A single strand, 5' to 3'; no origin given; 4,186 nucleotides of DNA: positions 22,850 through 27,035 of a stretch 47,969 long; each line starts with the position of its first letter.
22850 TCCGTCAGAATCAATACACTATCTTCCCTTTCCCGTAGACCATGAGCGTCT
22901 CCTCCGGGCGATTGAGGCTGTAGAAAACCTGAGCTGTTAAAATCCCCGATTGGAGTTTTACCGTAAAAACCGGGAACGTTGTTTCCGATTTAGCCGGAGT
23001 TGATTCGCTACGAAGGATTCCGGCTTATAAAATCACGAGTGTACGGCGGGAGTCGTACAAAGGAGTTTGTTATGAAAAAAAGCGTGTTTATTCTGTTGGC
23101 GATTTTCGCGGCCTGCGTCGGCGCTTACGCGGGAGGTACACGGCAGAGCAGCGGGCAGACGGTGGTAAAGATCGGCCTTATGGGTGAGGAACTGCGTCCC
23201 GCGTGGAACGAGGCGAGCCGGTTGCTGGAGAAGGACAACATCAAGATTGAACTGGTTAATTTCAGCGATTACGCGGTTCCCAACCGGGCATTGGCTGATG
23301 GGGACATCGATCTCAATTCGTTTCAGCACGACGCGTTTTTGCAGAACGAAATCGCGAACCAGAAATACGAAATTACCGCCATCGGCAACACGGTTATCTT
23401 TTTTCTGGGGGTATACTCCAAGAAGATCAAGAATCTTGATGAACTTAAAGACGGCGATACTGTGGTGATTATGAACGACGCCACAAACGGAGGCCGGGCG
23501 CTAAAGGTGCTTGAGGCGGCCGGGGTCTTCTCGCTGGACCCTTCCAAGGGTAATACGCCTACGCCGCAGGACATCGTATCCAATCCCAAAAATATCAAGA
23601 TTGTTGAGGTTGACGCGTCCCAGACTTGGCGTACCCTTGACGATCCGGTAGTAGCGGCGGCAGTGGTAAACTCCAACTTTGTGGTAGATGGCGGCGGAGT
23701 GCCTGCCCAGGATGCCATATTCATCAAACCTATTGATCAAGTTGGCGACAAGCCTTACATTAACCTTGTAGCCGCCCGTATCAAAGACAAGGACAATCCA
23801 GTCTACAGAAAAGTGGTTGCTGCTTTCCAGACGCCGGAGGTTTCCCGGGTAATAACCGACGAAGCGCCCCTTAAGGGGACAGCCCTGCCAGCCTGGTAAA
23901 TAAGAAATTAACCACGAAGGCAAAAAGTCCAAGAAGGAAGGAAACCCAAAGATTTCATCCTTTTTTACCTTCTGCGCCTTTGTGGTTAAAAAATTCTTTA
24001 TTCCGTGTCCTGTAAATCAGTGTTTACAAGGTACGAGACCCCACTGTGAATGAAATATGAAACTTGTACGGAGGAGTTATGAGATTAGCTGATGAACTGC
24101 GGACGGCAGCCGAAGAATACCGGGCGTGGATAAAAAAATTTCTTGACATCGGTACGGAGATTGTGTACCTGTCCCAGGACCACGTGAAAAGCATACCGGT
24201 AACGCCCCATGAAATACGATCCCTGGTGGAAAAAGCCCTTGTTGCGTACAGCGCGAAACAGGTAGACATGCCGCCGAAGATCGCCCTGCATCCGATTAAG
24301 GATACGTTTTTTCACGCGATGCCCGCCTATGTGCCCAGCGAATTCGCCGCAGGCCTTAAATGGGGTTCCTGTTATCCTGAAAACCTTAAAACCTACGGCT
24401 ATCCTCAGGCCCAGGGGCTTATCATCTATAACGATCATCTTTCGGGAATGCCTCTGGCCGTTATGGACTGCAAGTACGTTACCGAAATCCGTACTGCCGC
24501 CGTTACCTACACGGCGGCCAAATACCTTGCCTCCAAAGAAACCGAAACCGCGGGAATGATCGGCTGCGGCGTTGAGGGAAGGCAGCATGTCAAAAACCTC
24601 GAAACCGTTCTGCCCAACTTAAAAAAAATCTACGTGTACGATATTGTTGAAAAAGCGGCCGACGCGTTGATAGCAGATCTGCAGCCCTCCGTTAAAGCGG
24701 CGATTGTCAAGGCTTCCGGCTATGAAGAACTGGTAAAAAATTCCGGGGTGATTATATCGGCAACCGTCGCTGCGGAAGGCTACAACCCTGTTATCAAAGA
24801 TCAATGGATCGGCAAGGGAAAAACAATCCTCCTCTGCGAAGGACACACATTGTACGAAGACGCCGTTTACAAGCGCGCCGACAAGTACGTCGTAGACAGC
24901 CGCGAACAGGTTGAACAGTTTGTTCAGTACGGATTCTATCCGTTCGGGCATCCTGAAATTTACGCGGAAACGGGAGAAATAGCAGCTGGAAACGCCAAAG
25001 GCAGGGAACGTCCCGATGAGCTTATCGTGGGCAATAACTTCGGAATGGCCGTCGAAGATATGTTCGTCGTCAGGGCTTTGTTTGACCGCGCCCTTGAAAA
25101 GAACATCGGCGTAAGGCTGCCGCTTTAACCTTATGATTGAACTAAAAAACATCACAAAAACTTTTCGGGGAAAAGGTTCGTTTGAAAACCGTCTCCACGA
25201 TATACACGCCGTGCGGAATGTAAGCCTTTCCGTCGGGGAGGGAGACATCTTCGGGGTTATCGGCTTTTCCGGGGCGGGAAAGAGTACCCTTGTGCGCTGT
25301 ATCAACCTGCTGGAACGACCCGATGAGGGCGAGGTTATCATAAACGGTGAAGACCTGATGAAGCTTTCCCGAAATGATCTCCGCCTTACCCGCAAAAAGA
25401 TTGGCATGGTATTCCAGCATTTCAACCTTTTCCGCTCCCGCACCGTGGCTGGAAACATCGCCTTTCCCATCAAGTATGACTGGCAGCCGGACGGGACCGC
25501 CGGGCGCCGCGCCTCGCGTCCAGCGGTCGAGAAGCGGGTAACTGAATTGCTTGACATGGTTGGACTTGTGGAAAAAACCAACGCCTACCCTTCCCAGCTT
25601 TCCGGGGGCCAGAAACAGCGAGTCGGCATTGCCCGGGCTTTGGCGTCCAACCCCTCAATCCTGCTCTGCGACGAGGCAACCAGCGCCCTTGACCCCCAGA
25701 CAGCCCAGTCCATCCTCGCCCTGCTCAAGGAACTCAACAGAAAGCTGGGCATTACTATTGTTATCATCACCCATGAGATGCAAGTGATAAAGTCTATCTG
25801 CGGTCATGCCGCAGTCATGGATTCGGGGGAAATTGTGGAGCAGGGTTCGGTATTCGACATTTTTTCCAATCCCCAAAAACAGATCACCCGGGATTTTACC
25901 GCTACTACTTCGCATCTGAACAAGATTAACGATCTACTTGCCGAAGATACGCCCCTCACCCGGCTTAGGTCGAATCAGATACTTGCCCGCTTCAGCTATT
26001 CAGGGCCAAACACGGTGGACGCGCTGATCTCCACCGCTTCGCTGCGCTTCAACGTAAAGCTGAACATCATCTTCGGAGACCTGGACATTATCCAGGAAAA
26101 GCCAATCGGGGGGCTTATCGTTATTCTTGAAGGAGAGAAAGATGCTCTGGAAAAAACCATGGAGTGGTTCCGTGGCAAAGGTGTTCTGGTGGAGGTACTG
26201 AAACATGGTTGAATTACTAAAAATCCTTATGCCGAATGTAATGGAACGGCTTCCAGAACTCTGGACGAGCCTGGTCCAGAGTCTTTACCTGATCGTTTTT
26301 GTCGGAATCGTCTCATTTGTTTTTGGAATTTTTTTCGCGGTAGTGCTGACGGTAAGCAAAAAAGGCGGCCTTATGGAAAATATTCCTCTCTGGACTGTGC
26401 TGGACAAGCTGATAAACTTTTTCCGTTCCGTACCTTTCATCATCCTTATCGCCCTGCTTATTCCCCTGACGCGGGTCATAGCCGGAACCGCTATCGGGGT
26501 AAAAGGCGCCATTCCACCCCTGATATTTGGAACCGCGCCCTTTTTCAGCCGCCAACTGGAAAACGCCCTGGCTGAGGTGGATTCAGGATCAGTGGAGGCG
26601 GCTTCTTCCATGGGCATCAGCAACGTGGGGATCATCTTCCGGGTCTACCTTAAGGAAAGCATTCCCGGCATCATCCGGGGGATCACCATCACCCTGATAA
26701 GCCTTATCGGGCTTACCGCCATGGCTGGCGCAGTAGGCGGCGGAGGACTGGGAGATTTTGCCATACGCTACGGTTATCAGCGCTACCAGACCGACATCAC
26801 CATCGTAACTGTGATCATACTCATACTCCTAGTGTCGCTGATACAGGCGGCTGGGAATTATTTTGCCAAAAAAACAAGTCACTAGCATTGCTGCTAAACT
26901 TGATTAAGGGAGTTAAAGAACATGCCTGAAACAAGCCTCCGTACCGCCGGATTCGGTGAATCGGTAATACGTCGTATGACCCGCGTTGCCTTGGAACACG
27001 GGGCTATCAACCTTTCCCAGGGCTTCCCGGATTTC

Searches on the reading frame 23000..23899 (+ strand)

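Call 18: search_protein_families(library=ncbifam, proteins=[window:23000-23899:+], max_evalue=1e-8)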
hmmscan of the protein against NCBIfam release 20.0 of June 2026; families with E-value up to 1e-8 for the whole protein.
window:23000-23899:+ (299 aa): 3 families
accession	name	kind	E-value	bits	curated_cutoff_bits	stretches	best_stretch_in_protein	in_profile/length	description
NF008285.0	PRK11063.1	subfamily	8.5e-61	205.7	374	1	36-285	11-259/271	methionine ABC transporter substrate-binding lipoprotein MetQ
TIGR00363.1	TIGR00363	subfamily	3.6e-59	200.5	228.85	1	44-299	8-258/258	MetQ/NlpA family lipoprotein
NF007364.1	PRK09861.1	equivalog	3.9e-51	174.1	487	1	42-299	20-272/272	lipoprotein NlpA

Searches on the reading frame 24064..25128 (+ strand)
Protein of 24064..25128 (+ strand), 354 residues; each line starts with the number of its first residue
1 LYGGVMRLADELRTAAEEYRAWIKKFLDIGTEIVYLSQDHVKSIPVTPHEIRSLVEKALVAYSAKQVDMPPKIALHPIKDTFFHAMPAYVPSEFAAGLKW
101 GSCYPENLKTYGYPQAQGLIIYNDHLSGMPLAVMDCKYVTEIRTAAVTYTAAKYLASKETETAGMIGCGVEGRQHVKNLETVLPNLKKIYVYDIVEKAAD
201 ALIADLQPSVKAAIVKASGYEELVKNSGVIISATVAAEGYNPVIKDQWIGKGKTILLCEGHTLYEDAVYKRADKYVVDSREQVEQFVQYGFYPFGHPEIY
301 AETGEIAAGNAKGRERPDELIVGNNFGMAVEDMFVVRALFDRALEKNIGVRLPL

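Call 18: search_protein_families(library=ncbifam, proteins=[window:24064-25128:+], max_evalue=1e-8)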
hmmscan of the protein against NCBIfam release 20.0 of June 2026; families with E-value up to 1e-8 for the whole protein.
window:24064-25128:+ (354 aa): 12 families
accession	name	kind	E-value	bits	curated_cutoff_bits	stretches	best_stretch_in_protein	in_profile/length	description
TIGR03944.1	dehyd_SbnB_fam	equivalog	3.6e-47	161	326.9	1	35-353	3-325/327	2,3-diaminopropionate biosynthesis protein SbnB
TIGR02371.1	ala_DH_arch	equivalog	3e-43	148.2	409.15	1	32-352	1-322/325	alanine dehydrogenase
NF006379.0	PRK08618.1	equivalog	4.8e-38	131.3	417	1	36-351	4-323/326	ornithine cyclodeaminase family protein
NF004848.0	PRK06199.1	subfamily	1.4e-34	119.8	362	1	78-286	73-285/379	tyramine oxidase subunit B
NF006141.0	PRK08291.1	equivalog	3.1e-28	98.7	408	1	35-350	6-326/330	cyclodeaminase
TIGR02992.1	ectoine_eutC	equivalog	3.5e-26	92.1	471.65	1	49-349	17-322/326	ectoine utilization protein EutC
NF004793.0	PRK06141.1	equivalog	6.3e-26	91.1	322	1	65-342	28-310/314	bifunctional Delta(1)-pyrroline-2-carboxylate/Delta(1)-piperideine-2-carboxylate reductase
NF005762.1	PRK07589.1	equivalog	7.9e-23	80.9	350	1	65-352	37-318/334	ornithine cyclodeaminase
NF005296.0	PRK06823.1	equivalog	1.9e-21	76.4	438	1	48-340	15-310/315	ornithine cyclodeaminase family protein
NF005603.0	PRK07340.1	equivalog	8.3e-19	67.9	266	1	54-238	24-202/307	delta(1)-pyrroline-2-carboxylate reductase family protein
NF045643.1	ImmsucRedBhcD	equivalog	5e-15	55.6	500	1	93-351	61-318/321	iminosuccinate reductase BhcD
NF045512.1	PyrPipCarbRedLhpI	equivalog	2.7e-14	53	400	1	54-236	20-195/298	bifunctional Delta(1)-pyrroline-2-carboxylate/Delta(1)-piperideine-2-carboxylate reductase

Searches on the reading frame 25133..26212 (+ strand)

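Call 18: search_protein_families(library=ncbifam, proteins=[window:25133-26212:+], max_evalue=1e-8)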
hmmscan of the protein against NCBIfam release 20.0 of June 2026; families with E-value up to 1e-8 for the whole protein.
window:25133-26212:+ (359 aa): 180 families (the best 25 are shown)
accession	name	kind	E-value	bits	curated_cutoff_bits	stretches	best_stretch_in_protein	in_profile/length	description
TIGR02314.1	ABC_MetN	equivalog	1.9e-116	388.8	499.7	1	1-356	1-340/343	methionine ABC transporter ATP-binding protein MetN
TIGR01186.1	proV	subfamily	1.6e-60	205.2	326.6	1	25-258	7-232/363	betaine/proline/choline family ABC transporter ATP-binding protein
NF040933.2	ABC_arch_GlcV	equivalog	2.6e-59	200.9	450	1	2-271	3-254/357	glucose ABC transporter ATP-binding protein GlcV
TIGR03005.1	ectoine_ehuA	equivalog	1.1e-58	198.4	345.4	1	20-256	9-247/252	ectoine/hydroxyectoine ABC transporter ATP-binding protein EhuA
TIGR02315.1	ABC_phnC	equivalog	2.2e-58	197.5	266.1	1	23-240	14-230/243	phosphonate ABC transporter ATP-binding protein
NF008428.0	PRK11264.1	equivalog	2.4e-58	197.3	406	1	1-257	3-245/250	L-cystine ABC transporter ATP-binding protein TcyN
TIGR03265.1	PhnT2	equivalog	3.2e-58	197.7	457.7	1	18-264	11-243/353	putative 2-aminoethylphosphonate ABC transporter ATP-binding protein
NF007027.0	PRK09493.1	equivalog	1.4e-57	194.9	379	1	1-256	1-236/240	glutamine ABC transporter ATP-binding protein GlnQ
TIGR02673.1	FtsE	equivalog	2.1e-56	191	264.85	1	22-229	13-210/214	cell division ATP-binding protein FtsE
TIGR00972.1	3a0107s01c2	equivalog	2.6e-56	190.7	343.2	1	22-257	12-244/248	phosphate ABC transporter ATP-binding protein PstB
TIGR00968.1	3a0106s01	subfamily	2.6e-55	187.5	342.75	1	19-259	8-234/237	sulfate ABC transporter ATP-binding protein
TIGR02769.1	nickel_nikE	equivalog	2.8e-54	184.4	332.55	1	2-246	3-241/265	nickel import ATP-binding protein NikE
TIGR04521.1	ECF_ATPase_2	equivalog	3.5e-53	180.5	330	1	2-250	1-239/279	energy-coupling factor transporter ATPase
TIGR03415.1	ABC_choXWV_ATP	equivalog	1.8e-51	175.3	483.75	1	23-273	36-279/382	choline ABC transporter ATP-binding protein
NF007908.0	PRK10619.1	equivalog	1.6e-50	171.7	466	1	24-255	18-251/257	histidine ABC transporter ATP-binding protein HisP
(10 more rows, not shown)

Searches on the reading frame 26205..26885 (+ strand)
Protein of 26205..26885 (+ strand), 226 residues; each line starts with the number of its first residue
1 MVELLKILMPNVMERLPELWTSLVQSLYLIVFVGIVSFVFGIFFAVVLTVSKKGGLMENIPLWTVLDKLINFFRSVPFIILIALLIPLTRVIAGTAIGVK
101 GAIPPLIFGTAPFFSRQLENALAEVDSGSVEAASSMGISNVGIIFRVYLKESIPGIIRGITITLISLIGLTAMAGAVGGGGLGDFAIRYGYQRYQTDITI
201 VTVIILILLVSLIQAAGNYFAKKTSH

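Call 18: search_protein_families(library=ncbifam, proteins=[window:26205-26885:+], max_evalue=1e-8)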
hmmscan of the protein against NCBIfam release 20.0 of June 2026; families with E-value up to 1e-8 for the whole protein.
window:26205-26885:+ (226 aa): 2 families
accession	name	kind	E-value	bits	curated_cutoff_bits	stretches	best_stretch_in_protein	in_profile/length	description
NF008049.0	PRK10782.1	subfamily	6.8e-54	182.8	212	1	23-225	13-215/217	methionine ABC transporter permease MetI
TIGR01097.1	PhnE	equivalog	1.8e-12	47.3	216.7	1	2-215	40-242/252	phosphonate ABC transporter, permease protein PhnE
